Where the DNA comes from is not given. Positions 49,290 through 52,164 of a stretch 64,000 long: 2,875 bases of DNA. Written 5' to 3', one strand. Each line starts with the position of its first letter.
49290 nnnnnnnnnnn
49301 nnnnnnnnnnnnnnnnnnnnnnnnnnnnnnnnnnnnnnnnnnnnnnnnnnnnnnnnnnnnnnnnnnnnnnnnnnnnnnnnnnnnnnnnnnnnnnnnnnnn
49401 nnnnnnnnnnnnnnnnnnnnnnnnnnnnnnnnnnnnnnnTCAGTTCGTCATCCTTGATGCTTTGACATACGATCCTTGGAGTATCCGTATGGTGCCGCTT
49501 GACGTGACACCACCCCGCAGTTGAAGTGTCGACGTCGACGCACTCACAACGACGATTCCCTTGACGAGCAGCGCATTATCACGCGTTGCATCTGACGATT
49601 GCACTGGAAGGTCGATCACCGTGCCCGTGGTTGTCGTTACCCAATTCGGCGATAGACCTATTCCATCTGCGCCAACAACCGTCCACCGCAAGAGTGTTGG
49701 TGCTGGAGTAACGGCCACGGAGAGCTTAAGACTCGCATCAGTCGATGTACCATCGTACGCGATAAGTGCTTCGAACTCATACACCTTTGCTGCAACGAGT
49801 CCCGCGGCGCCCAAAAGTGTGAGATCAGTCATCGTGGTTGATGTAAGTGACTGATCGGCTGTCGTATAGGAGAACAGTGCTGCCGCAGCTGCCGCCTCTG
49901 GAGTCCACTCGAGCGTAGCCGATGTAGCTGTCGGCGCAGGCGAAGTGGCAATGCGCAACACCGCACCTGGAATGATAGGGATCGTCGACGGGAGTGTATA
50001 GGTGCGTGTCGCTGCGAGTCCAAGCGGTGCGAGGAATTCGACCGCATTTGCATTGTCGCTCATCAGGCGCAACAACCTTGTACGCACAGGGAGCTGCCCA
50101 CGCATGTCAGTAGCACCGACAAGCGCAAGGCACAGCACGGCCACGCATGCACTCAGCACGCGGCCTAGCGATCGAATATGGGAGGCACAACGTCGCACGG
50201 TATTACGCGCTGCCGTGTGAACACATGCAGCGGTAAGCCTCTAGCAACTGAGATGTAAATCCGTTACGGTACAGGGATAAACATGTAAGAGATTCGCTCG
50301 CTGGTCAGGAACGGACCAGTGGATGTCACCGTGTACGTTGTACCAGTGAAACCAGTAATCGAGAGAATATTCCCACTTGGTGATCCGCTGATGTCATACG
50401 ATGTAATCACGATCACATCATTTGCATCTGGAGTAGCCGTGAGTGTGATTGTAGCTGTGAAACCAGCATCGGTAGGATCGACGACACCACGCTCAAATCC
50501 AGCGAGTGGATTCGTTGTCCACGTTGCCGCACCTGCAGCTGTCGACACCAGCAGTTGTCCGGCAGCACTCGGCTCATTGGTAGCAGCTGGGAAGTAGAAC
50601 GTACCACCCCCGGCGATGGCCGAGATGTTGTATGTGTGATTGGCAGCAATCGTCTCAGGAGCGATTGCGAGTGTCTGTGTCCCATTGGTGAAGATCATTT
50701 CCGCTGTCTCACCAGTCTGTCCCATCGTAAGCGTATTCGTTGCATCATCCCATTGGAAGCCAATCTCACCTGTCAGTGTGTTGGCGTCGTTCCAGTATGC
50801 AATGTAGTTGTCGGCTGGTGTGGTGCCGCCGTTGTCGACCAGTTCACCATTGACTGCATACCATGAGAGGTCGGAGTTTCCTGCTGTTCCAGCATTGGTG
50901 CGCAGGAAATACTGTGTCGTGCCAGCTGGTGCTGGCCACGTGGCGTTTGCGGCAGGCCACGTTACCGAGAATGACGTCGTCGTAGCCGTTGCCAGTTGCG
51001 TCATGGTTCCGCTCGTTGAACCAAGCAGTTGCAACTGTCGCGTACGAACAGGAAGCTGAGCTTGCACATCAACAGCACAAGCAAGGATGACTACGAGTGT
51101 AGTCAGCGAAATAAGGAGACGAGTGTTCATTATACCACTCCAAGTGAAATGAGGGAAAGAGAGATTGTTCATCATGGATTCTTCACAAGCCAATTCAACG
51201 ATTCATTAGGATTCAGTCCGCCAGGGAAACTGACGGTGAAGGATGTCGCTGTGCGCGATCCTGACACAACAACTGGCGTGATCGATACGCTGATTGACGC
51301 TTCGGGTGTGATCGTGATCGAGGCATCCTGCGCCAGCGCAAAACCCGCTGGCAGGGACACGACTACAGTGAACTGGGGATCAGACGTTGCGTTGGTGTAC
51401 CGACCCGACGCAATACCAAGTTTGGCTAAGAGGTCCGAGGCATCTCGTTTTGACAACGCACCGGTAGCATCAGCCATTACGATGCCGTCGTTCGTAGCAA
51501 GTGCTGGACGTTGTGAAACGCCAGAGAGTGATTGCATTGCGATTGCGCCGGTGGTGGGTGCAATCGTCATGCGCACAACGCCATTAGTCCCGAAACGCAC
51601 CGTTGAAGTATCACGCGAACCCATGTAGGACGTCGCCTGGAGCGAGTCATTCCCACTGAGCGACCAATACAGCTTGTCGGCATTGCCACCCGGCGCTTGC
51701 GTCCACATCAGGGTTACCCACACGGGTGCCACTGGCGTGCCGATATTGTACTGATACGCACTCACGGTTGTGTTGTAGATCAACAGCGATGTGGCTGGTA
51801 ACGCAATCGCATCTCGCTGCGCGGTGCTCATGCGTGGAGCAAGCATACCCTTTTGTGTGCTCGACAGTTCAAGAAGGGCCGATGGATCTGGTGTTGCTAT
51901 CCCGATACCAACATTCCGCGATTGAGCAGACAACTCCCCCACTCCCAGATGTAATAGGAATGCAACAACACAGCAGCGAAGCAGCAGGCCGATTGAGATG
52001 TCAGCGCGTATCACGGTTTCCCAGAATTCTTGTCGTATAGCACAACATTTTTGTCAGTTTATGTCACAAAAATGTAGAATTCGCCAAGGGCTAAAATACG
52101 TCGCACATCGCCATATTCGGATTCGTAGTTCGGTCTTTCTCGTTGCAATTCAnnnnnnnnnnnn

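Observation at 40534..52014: Nine-gene translationally coupled operon encoding only signal-peptide proteins and ending in a beta-barrel: candidate undescribed surface-structure system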

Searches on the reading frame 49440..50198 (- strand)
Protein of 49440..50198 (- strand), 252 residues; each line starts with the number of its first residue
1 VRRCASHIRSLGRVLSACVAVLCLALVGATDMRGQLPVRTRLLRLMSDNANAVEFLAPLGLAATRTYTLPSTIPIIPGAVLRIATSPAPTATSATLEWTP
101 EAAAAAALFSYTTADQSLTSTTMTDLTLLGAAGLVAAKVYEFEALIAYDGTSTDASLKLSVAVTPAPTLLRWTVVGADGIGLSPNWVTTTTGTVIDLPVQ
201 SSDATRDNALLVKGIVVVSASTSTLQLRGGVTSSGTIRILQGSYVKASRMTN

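Call 3: search_protein_families(library=pfam, proteins=[window:49440-50198:-], max_evalue=1)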
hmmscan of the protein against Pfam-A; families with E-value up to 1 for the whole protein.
window:49440-50198:- (252 aa): 0 families

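Call 4: search_protein_families(library=ncbifam, proteins=[window:49440-50198:-], max_evalue=1)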
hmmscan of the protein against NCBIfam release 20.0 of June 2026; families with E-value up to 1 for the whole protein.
window:49440-50198:- (252 aa): 0 families

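Call 5: search_protein_families(library=phrogs, proteins=[window:49440-50198:-], max_evalue=0.1)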
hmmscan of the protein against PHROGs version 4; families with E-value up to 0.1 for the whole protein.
window:49440-50198:- (252 aa): 0 families

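Call 101: search_solved_structures(query=window:49440-50198:-, max_evalue=1)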
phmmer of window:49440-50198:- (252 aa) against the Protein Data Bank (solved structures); distinct sequences matched with E-value up to 1: 1.
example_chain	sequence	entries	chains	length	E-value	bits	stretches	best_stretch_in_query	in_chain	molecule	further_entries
1ov8_A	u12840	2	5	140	0.079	15.8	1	163-244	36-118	Auracyanin B | PROTEIN (AURACYANIN)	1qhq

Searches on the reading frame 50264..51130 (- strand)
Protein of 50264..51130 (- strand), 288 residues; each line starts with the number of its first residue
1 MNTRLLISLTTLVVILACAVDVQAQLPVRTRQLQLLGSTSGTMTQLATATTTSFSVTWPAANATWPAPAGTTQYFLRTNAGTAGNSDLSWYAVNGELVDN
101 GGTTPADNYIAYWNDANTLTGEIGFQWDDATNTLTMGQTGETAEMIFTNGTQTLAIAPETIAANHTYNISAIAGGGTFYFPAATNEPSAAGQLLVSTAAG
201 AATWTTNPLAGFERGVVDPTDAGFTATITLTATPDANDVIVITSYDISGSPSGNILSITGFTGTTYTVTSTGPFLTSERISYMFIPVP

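Call 3: search_protein_families(library=pfam, proteins=[window:50264-51130:-], max_evalue=1)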
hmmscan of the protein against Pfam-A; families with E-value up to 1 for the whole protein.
window:50264-51130:- (288 aa): 1 family
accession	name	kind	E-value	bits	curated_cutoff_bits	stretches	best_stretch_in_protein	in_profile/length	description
PF23978.1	DUF7303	-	0.062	13.2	27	1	150-208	93-149/195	Family of unknown function (DUF7303)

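Call 4: search_protein_families(library=ncbifam, proteins=[window:50264-51130:-], max_evalue=1)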
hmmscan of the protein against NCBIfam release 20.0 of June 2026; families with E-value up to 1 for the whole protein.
window:50264-51130:- (288 aa): 1 family
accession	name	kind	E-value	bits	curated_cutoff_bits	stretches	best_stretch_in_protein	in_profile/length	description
NF005833.0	PRK07737.1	equivalog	0.83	8.6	444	1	114-174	200-259/501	flagellar hook-associated protein 2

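Call 5: search_protein_families(library=phrogs, proteins=[window:50264-51130:-], max_evalue=0.1)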
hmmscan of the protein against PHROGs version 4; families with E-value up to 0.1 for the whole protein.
window:50264-51130:- (288 aa): 0 families

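Call 100: search_solved_structures(query=window:50264-51130:-, max_evalue=1)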
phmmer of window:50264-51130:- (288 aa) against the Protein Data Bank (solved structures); distinct sequences matched with E-value up to 1: 10.
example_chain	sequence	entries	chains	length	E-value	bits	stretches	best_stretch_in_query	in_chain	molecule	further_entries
5aea_A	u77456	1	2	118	0.017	17.8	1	69-130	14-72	NEURAL CELL ADHESION MOLECULE 1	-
2ncm_A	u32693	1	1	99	0.036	16.7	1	69-121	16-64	NEURAL CELL ADHESION MOLECULE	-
2ocf_D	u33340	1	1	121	0.094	15.3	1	33-96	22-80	Fibronectin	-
1epf_A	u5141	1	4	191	0.14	14.7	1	69-120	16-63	PROTEIN (NEURAL CELL ADHESION MOLECULE)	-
6zzd_C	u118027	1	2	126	0.15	14.6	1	32-97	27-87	MB_CRS6-13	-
5mtj_B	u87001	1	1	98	0.16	14.5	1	48-97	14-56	Monobody Mb(Yes_1)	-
5e95_B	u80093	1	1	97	0.17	14.4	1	48-96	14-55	Mb(NS1)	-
8gzv_B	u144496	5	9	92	0.18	14.4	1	48-106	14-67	Monobody | Mb(Ec/KpFtsZ_S1)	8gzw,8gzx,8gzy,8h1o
1qz1_A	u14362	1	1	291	0.27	13.8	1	69-120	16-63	Neural cell adhesion molecule 1, 140 kDa isoform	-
5vtl_A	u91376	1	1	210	0.74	12.4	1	52-115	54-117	Tb427.07.360- putative uncharacterized metacyclic invariant surface protein from Trypanoso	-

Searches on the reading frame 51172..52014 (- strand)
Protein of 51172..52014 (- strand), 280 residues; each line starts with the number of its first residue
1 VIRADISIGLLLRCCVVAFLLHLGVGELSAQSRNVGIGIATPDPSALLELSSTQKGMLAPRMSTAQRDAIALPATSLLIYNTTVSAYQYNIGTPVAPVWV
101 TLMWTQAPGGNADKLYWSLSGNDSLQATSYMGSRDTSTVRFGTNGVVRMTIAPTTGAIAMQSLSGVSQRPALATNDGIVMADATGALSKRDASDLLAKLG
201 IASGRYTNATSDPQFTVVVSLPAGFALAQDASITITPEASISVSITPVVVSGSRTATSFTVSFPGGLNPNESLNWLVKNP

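Call 3: search_protein_families(library=pfam, proteins=[window:51172-52014:-], max_evalue=1)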
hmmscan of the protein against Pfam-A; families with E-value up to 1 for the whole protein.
window:51172-52014:- (280 aa): 1 family
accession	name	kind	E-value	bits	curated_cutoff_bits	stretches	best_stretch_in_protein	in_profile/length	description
PF10599.14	Nup_retrotrp_bd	-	0.099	13.8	25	1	121-174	13-61/86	Retro-transposon transporting motif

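Call 4: search_protein_families(library=ncbifam, proteins=[window:51172-52014:-], max_evalue=1)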
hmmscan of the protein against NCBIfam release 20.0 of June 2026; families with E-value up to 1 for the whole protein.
window:51172-52014:- (280 aa): 0 families

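Call 5: search_protein_families(library=phrogs, proteins=[window:51172-52014:-], max_evalue=0.1)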
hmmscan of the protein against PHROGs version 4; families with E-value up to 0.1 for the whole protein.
window:51172-52014:- (280 aa): 1 family
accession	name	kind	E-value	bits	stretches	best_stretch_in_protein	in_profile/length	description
phrog_1417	-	unknown function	0.041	14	1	25-90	33-98/464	-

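Call 10: search_solved_structures(query=window:51172-52014:-, max_evalue=1, show_alignments=2)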
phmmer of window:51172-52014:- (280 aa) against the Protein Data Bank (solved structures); distinct sequences matched with E-value up to 1: 0.

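Call 46: find_homologous_proteins(query=window:51172-52014:-, max_evalue=0.001)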
Query window:51172-52014:- (280 aa): 39 proteins with E <= 0.001 among 2778 candidates.
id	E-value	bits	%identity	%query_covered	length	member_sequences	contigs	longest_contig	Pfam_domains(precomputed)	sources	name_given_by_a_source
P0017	1.2e-170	584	98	100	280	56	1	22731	PF26696.1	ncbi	-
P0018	2.5e-148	511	85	100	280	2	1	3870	PF26696.1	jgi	-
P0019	4.2e-147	507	87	96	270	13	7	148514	PF26696.1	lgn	-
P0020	2.3e-140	485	81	100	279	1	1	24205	PF26696.1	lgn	-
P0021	1.5e-138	479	86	94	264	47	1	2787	PF26696.1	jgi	jgi:hypothetical protein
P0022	3.2e-134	464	76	100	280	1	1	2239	PF26696.1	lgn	-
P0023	4.2e-134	464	77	100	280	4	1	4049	PF26696.1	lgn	-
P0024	7.2e-131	453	76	98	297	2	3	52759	PF26696.1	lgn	-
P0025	7.4e-48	181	53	59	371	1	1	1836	-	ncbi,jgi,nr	ncbi:MAG: hypothetical protein EHM43_11945 [Ignavibacteriae bacterium]|nr:MAG: hypothetical protein 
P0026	3.0e-37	147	55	45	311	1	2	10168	PF26696.1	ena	-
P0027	1.4e-35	141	50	24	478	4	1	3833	PF26696.1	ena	-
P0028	1.1e-21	96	34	50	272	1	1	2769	PF26696.1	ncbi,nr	ncbi:MAG TPA: hypothetical protein VG603_07210, partial [Chitinophagales bacterium]|nr:hypothetical 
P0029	4.9e-20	90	51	21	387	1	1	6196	PF09603.16,PF26696.1,PF26707.1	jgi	jgi:hypothetical protein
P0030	1.5e-17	82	55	33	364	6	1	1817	PF26696.1,PF03781.23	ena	-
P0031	2.6e-17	81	58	21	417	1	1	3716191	PF26696.1,PF07603.18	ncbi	ncbi:MAG: hypothetical protein AB9834_12965 [Lentimicrobium sp.]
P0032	3.6e-17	81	55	30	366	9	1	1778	PF26696.1,PF03781.23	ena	-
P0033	1.2e-16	79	55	30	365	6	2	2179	PF26696.1,PF03781.23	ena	-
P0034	3.0e-16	78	48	36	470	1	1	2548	PF26696.1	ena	-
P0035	1.6e-13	69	55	30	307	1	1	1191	PF09603.16,PF26696.1,PF26707.1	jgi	-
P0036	2.0e-13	69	55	30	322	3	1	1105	PF09603.16,PF26696.1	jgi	jgi:uncharacterized protein (TIGR02145 family)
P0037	4.0e-13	68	51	27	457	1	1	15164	PF24996.1,PF13964.13,PF24681.2,PF26696.1,PF24981.2,PF01344.32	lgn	-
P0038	4.2e-13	68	54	27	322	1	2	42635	PF09603.16,PF26696.1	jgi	jgi:uncharacterized protein (TIGR02145 family)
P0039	4.5e-13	67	55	30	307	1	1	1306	PF09603.16,PF26696.1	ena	-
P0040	6.8e-13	67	51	30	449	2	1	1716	PF24996.1,PF07646.22,PF13418.13,PF13964.13,PF24681.2,PF13415.13,PF26696.1,PF24981.2,PF01344.32,PF25210.2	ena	-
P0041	8.5e-13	67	56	28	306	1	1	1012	PF09603.16,PF26696.1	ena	-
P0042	2.1e-11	62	62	21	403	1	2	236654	PF09603.16,PF26696.1,PF00041.28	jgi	jgi:uncharacterized protein (TIGR02145 family)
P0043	5.8e-11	61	48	31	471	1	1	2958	PF09603.16,PF26696.1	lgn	-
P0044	9.5e-11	60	52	26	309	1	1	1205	PF09603.16,PF26696.1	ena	-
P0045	4.0e-9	54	50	28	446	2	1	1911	PF26696.1,PF11999.14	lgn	-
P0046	1.8e-8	52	49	29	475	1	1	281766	PF26696.1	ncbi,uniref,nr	ncbi:cell wall anchor protein [Winogradskyella ursingii]|uniref:cell wall anchor protein n=1 Tax=Win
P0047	7.8e-8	50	43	27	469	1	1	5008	PF01391.24,PF26696.1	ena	-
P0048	1.5e-6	46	60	17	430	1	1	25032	PF26696.1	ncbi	-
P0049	3.9e-6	45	42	34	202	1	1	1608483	PF26696.1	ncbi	-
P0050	8.1e-6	44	60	17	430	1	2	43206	PF26696.1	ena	-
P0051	1.1e-5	43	44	25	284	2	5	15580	PF26696.1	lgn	-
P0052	2.1e-5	42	47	27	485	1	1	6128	PF26696.1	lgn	-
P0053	6.3e-4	37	47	27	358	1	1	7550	PF01391.24,PF26696.1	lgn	-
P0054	6.9e-4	37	44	31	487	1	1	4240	PF03382.21,PF26696.1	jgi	-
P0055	7.1e-4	37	30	43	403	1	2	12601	PF26696.1,PF07603.18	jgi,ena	-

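Call 88: search_dna_similar(query=window:51172-52014:-, collection=phages, mode=protein, max_evalue=0.001, max_rows=12)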
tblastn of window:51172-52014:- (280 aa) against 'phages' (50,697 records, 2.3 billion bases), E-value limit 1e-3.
Records with a match: 3; places in all: 3; records where one place covers at least 80% of the query: 0.
Best place of each record, by identity: <60% 3.
By first word of the organism name: uncultured 2; Leptolyngbya 1.
By host as written in the record: - 2; Leptolyngbya boryana 1.
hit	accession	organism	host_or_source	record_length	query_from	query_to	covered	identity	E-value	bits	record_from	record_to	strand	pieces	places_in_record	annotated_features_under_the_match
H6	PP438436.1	Leptolyngbya phage Lbo-JY46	Leptolyngbya boryana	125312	35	104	25%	52.9%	1e-12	74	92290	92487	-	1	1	hypothetical protein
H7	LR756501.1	uncultured phage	metagenomic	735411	35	83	18%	55.1%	4e-5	50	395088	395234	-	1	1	record has no annotation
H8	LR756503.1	uncultured phage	metagenomic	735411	35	83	18%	55.1%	4e-5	50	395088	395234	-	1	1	record has no annotation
